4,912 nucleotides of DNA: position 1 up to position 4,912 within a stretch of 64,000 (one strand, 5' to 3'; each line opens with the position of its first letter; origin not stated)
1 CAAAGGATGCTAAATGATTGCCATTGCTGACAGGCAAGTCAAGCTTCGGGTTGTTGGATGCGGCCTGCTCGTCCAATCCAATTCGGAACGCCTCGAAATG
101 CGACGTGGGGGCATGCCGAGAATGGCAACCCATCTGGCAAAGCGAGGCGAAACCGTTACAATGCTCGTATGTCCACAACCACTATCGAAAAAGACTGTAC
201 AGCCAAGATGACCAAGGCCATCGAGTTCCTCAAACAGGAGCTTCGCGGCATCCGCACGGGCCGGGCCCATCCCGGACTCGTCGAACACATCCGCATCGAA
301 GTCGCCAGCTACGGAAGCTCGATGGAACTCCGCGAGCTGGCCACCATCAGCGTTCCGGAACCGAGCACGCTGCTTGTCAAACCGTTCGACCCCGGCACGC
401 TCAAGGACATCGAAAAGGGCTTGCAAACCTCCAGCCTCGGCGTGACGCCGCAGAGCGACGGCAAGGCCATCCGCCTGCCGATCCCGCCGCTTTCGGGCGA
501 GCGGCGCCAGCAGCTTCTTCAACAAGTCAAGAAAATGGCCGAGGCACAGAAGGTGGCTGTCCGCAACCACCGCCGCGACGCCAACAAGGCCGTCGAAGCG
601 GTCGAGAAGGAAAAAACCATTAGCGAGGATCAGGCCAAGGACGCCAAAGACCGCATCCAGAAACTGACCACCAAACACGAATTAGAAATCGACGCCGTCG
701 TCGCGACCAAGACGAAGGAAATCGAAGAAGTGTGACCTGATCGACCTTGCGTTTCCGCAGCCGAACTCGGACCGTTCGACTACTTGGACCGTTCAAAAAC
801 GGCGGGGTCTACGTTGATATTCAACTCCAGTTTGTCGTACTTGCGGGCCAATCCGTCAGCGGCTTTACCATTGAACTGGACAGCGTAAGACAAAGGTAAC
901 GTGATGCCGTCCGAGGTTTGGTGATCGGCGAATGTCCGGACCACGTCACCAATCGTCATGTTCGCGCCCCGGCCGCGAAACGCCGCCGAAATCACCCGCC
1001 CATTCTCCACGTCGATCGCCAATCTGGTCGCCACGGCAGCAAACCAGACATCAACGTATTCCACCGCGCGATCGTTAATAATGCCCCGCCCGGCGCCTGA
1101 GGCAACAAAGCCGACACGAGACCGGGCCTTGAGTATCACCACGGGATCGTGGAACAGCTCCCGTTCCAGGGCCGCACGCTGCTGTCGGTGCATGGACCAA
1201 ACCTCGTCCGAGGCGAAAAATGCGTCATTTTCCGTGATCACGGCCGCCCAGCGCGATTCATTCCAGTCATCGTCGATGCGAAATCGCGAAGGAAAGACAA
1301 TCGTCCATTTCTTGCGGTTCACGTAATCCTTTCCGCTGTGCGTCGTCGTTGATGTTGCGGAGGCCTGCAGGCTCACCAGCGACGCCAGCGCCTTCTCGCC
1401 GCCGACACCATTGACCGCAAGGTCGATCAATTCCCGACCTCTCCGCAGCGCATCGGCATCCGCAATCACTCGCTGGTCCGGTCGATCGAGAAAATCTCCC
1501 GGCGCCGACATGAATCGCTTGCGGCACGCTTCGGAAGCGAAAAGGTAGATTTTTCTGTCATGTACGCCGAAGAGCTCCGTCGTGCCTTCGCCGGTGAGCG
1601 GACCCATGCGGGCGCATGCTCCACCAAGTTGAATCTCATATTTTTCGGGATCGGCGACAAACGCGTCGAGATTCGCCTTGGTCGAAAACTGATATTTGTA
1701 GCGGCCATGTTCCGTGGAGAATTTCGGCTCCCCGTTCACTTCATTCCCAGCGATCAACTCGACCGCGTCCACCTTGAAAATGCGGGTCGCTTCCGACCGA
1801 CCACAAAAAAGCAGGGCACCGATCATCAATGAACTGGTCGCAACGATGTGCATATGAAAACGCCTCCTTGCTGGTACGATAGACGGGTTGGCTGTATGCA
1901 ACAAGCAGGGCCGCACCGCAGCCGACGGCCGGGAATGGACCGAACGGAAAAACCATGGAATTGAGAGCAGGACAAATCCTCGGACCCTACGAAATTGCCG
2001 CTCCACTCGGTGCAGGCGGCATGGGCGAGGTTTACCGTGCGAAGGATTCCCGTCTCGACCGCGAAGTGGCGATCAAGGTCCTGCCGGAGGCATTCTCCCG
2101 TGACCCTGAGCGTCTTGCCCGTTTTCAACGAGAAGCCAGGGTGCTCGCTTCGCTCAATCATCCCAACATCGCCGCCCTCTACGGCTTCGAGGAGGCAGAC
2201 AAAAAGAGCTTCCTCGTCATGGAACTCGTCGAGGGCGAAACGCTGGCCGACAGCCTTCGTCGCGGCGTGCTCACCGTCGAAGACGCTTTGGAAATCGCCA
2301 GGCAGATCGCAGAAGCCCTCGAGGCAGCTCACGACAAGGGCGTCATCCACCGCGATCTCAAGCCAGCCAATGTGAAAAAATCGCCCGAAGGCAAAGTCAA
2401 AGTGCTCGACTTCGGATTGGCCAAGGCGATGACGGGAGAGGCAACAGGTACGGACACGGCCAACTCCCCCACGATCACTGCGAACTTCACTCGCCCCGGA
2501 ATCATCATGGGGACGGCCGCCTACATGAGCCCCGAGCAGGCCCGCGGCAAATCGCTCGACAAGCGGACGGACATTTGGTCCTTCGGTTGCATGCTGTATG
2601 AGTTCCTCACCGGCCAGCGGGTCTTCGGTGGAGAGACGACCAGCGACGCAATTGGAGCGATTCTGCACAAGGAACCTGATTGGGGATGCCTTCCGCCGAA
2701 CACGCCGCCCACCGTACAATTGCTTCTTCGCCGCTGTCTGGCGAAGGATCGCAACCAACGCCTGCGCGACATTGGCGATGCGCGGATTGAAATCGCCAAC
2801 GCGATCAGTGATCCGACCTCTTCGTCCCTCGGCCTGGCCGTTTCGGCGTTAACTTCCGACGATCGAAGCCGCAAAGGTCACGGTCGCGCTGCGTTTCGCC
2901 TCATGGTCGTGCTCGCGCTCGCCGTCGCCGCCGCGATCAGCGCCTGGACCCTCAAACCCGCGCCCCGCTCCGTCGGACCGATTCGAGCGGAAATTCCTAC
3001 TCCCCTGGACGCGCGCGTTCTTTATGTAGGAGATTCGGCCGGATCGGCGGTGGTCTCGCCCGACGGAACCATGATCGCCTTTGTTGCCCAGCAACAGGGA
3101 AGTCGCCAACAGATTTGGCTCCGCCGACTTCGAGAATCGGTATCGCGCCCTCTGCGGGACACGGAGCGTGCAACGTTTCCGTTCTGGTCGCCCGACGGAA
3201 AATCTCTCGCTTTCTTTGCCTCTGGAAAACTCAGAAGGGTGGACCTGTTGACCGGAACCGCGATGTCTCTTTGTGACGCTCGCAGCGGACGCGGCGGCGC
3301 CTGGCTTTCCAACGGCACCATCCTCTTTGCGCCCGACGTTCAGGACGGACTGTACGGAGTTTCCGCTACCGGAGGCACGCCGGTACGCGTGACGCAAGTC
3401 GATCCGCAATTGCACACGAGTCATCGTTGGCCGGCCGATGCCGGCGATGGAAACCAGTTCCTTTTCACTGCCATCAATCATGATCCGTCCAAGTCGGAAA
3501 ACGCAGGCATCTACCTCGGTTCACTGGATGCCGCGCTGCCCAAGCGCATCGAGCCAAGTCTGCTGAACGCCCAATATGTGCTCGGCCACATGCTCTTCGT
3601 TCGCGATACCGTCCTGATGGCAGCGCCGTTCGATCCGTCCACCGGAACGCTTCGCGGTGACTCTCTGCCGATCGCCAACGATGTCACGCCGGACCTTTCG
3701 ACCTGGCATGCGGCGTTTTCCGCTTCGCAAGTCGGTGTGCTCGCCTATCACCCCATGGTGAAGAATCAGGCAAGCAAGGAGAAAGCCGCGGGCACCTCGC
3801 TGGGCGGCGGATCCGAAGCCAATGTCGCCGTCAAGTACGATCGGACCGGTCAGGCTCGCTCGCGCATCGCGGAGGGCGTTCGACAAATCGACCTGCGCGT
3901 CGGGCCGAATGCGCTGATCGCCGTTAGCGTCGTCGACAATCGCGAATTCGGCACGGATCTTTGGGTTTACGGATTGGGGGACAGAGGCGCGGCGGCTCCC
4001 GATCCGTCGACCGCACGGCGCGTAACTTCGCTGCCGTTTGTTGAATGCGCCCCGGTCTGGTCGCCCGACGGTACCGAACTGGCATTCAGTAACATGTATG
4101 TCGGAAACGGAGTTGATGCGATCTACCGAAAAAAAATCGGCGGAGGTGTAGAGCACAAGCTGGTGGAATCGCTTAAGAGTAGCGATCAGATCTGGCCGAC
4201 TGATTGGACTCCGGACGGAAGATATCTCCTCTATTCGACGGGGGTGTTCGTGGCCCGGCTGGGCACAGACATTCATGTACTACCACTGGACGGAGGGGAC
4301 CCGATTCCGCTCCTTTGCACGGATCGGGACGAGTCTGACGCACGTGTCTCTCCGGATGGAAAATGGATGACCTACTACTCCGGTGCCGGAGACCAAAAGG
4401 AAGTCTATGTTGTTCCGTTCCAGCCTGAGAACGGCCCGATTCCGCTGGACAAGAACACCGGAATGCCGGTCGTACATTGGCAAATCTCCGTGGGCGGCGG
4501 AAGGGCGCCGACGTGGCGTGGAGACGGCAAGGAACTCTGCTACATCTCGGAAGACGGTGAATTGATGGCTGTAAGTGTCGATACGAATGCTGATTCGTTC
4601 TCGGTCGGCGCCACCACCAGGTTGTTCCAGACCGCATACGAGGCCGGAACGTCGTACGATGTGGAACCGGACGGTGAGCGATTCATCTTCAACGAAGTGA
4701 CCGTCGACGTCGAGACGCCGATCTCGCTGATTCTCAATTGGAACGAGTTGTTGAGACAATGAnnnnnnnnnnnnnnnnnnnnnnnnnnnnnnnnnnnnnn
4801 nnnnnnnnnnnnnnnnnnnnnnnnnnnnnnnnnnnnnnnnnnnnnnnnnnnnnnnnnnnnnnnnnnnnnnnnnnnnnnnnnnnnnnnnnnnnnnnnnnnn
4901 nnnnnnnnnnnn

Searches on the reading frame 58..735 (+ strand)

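Call 10: search_protein_families(library=pfam, max_evalue=0.001, proteins=[window:58-735:+])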
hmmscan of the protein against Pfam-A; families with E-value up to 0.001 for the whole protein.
window:58-735:+ (225 aa): 1 family
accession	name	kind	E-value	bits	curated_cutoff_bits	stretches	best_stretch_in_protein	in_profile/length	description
PF01765.24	RRF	-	2.1e-57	193.9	29.7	1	58-222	1-163/164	Ribosome recycling factor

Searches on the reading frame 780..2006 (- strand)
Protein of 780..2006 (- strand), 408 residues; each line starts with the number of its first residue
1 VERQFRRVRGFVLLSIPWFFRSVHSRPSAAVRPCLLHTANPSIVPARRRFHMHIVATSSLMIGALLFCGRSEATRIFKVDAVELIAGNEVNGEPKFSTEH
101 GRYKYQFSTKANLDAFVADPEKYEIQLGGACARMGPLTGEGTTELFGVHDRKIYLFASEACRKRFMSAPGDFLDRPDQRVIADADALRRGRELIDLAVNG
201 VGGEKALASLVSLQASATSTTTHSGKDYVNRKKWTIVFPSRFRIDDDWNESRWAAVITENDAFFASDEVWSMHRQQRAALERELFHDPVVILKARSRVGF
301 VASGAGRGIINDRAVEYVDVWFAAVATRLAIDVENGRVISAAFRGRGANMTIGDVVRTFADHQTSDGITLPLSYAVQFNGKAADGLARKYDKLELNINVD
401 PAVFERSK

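Call 10: search_protein_families(library=pfam, max_evalue=0.001, proteins=[window:780-2006:-])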
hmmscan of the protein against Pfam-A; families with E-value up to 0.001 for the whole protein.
window:780-2006:- (408 aa): 1 family
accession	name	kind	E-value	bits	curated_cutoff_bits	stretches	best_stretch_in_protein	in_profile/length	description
PF04945.19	YHS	-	1e-07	32.2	30.3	0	93-123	13-43/47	YHS domain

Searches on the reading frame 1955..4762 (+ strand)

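Call 10: search_protein_families(library=pfam, max_evalue=0.001, proteins=[window:1955-4762:+])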
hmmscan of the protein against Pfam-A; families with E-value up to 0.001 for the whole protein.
window:1955-4762:+ (935 aa): 6 families
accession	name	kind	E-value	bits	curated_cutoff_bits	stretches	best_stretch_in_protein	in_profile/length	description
PF00069.31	Pkinase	-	2.2e-53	181.8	31.7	1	12-270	1-252/263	Protein kinase domain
PF07714.23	PK_Tyr_Ser-Thr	-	6e-38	131.1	23.1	1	14-270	3-249/258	Protein tyrosine and serine/threonine kinase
PF07676.18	PD40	-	8e-23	80.3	20.9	1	401-424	6-29/38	WD40-like Beta Propeller Repeat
PF03109.22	ABC1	-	7.6e-09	35.5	22.9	1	78-161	136-219/244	ABC1 atypical kinase-like domain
PF01636.29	APH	-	7.3e-07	29.6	23.2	1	22-126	9-108/239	Phosphotransferase enzyme family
PF02897.21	Peptidase_S9_N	-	8.2e-05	22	24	0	702-763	131-189/414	Prolyl oligopeptidase, N-terminal beta-propeller domain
